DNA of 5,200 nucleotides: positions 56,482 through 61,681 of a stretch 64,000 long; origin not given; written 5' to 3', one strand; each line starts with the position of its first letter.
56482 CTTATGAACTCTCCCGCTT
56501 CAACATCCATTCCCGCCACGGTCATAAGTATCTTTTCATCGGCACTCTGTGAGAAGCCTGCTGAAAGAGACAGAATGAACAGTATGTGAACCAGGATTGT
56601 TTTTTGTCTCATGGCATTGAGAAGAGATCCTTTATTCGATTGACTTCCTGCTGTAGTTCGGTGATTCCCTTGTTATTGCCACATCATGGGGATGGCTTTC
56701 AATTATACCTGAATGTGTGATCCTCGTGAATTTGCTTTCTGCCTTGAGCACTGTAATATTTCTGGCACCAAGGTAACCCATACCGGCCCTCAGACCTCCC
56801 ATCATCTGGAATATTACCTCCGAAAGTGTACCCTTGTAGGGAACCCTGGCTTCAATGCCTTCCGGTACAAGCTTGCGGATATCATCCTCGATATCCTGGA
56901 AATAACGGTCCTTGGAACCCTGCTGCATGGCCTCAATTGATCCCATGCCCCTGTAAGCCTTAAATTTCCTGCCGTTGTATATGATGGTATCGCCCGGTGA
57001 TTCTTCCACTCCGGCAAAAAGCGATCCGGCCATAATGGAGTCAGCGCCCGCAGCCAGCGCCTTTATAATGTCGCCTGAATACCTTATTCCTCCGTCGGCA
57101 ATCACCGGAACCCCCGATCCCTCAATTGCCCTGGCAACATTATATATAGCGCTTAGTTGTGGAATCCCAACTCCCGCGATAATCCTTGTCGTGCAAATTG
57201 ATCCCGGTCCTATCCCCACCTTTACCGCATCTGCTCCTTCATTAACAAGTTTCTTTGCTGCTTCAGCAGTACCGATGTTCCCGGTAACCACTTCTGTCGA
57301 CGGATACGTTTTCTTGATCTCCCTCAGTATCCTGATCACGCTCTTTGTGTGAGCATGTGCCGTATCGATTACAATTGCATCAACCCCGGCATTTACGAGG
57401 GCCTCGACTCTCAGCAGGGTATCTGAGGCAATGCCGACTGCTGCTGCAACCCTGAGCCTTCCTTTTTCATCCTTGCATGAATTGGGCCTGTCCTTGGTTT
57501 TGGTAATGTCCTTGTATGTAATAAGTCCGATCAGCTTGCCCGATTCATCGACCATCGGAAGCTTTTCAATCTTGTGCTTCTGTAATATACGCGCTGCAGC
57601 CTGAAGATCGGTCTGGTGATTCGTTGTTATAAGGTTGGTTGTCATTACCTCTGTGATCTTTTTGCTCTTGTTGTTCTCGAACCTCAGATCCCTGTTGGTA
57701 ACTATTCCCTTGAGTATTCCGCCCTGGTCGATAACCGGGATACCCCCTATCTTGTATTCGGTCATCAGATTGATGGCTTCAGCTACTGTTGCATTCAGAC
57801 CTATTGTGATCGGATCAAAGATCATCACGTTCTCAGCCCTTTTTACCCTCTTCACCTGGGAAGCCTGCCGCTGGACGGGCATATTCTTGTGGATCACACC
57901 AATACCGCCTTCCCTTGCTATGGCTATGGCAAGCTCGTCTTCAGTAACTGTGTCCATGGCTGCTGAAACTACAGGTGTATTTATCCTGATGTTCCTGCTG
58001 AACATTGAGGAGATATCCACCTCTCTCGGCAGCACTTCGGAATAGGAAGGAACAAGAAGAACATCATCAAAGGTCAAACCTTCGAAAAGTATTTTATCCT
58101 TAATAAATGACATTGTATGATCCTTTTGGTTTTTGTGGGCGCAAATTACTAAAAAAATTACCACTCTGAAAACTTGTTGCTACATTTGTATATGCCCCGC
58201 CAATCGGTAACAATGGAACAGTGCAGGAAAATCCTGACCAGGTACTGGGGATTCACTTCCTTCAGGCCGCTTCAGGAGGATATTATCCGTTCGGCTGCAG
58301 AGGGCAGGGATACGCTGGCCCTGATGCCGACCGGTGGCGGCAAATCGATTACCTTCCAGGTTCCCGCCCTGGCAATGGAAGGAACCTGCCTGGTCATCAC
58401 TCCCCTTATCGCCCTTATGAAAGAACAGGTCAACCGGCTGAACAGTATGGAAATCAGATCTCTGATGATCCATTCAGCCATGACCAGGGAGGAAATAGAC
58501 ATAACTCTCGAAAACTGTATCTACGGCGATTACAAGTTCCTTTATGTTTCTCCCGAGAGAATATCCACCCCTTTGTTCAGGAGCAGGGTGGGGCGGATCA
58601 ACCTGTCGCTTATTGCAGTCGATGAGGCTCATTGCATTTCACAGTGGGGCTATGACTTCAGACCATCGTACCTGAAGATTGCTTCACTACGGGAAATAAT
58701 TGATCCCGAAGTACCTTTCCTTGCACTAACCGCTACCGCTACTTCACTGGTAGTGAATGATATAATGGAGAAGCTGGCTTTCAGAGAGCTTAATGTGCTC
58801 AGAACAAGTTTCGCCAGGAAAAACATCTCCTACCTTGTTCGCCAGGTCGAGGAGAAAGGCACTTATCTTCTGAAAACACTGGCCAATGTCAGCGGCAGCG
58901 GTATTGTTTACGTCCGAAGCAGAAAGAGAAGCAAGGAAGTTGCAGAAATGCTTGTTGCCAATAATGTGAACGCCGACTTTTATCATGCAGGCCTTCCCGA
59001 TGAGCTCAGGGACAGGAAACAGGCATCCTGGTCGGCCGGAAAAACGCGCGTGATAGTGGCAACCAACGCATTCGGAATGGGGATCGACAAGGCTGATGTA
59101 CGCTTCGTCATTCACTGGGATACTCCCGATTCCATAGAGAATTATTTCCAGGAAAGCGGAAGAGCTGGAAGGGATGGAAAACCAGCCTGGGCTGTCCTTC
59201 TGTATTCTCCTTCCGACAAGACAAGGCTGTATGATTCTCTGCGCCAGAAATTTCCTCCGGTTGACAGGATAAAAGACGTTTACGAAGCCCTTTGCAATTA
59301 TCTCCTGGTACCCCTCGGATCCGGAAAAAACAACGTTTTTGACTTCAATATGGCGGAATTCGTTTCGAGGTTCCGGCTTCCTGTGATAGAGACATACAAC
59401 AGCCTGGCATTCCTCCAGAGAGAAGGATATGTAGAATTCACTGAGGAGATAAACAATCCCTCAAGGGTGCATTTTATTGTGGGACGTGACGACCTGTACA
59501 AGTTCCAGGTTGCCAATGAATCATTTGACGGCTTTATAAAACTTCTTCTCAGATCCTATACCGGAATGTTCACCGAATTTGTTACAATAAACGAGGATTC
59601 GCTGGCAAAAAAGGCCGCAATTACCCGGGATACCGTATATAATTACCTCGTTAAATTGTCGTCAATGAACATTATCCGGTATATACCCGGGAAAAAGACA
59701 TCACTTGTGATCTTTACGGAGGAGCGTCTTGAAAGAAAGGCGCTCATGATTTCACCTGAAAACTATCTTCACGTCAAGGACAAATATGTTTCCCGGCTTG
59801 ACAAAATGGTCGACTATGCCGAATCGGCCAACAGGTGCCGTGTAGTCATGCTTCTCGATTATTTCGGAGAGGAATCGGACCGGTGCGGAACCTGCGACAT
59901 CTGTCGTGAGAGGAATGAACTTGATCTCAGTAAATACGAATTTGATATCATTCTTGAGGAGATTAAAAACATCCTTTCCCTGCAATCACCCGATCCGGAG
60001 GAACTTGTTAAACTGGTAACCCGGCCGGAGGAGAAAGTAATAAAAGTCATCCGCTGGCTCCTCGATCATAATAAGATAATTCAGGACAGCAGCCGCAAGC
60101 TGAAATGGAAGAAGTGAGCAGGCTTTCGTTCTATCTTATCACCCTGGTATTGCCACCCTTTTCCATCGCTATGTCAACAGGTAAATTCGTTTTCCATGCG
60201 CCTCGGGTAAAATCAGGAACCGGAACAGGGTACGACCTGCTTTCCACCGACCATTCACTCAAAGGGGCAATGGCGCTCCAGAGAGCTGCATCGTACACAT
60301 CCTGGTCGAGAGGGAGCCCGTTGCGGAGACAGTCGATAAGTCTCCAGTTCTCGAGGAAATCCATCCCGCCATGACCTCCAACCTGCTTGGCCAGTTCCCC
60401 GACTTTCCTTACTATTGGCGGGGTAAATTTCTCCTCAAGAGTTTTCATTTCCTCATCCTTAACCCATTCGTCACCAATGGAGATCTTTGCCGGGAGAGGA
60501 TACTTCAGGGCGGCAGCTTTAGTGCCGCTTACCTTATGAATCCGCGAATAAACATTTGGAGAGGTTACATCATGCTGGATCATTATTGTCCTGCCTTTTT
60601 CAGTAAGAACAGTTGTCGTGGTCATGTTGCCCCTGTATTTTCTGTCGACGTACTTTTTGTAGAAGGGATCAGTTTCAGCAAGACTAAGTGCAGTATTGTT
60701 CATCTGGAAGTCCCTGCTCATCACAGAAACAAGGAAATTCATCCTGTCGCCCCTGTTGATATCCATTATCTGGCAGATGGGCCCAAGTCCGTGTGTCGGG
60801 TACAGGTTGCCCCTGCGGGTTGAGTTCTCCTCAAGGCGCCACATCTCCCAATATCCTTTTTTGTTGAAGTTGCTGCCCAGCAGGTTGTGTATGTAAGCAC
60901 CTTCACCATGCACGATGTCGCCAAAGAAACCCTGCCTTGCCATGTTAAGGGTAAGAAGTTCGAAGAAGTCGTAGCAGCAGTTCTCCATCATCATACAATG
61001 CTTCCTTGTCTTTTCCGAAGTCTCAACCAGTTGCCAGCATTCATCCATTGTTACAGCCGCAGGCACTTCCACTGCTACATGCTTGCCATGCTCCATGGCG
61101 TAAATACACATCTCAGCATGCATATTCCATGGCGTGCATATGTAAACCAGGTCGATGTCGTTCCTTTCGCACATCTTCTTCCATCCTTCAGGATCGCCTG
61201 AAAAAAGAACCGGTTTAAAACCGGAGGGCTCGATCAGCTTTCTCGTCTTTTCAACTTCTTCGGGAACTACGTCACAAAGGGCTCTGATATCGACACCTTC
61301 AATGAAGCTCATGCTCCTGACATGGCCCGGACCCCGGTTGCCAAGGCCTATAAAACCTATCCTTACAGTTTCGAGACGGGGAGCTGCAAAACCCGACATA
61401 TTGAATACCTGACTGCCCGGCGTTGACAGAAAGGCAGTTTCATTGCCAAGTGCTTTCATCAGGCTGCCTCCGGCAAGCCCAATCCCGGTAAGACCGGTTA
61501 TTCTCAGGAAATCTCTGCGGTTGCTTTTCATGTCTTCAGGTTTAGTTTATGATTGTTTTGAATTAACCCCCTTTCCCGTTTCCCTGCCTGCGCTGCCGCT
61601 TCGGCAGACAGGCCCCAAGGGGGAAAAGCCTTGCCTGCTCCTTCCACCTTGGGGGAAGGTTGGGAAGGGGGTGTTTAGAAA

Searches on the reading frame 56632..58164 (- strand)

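Call 20: search_protein_families(library=pfam, proteins=[window:56632-58164:-], max_evalue=0.0001)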
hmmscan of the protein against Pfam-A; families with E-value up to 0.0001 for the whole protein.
window:56632-58164:- (510 aa): 4 families
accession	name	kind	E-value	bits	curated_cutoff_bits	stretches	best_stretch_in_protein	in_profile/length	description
PF00478.31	IMPDH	-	9.3e-160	531.7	25.6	1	29-493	1-345/345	IMP dehydrogenase / GMP reductase domain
PF00571.33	CBS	-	4.1e-27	94.7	24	2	171-222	2-53/57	CBS domain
PF03060.21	NMO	-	5.7e-14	52.7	28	1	244-395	97-237/331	Nitronate monooxygenase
PF01070.24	FMN_dh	-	1.8e-07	31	24.9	1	292-383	221-305/350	FMN-dependent dehydrogenase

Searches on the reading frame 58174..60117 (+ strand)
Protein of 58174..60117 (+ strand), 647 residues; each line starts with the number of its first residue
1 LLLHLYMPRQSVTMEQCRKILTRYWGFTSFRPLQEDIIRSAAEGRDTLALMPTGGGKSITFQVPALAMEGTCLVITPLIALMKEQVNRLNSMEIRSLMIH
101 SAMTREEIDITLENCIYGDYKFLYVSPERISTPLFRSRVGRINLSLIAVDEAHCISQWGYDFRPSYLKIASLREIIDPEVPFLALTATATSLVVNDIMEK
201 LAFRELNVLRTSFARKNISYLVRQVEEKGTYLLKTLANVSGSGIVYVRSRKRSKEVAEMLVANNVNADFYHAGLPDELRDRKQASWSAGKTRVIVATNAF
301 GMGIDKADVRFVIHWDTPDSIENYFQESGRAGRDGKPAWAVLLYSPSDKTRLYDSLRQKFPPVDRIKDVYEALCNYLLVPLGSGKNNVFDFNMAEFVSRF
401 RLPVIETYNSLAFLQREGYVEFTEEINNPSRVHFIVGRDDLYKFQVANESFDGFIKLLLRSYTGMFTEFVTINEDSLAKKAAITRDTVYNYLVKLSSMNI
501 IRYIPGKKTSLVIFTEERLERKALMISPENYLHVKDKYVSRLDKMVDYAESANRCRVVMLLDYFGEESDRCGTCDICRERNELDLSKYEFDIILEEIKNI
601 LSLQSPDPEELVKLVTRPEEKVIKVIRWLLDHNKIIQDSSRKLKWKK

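Call 20: search_protein_families(library=pfam, proteins=[window:58174-60117:+], max_evalue=0.0001)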
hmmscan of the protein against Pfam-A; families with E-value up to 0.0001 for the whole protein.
window:58174-60117:+ (647 aa): 5 families
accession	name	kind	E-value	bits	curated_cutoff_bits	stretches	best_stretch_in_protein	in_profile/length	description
PF00270.35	DEAD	-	4.8e-26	91.9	26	1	31-190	1-161/167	DEAD/DEAH box helicase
PF00271.37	Helicase_C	-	4.2e-22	78.9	23.5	1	232-335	6-110/110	Helicase conserved C-terminal domain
PF16124.10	RecQ_Zn_bind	-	9.8e-13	49.1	25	1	533-578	19-66/66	RecQ zinc-binding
PF01978.25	TrmB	-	5.6e-05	23.4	25.6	0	473-509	24-60/68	Sugar-specific transcriptional regulator TrmB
PF04851.21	ResIII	-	9.3e-05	22.8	22.5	0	30-189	4-162/164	Type III restriction enzyme, res subunit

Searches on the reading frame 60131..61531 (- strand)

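Call 20: search_protein_families(library=pfam, proteins=[window:60131-61531:-], max_evalue=0.0001)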
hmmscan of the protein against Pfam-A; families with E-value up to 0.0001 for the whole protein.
window:60131-61531:- (466 aa): 2 families
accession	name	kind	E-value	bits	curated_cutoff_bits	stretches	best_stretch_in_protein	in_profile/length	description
PF21252.2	Glyco_hydro_109_C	-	2.4e-37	128.5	27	1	193-340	2-160/187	Glycosyl hydrolase 109, C-terminal domain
PF01408.29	GFO_IDH_MocA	-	1.3e-15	58.6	24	1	56-181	1-118/120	Oxidoreductase family, NAD-binding Rossmann fold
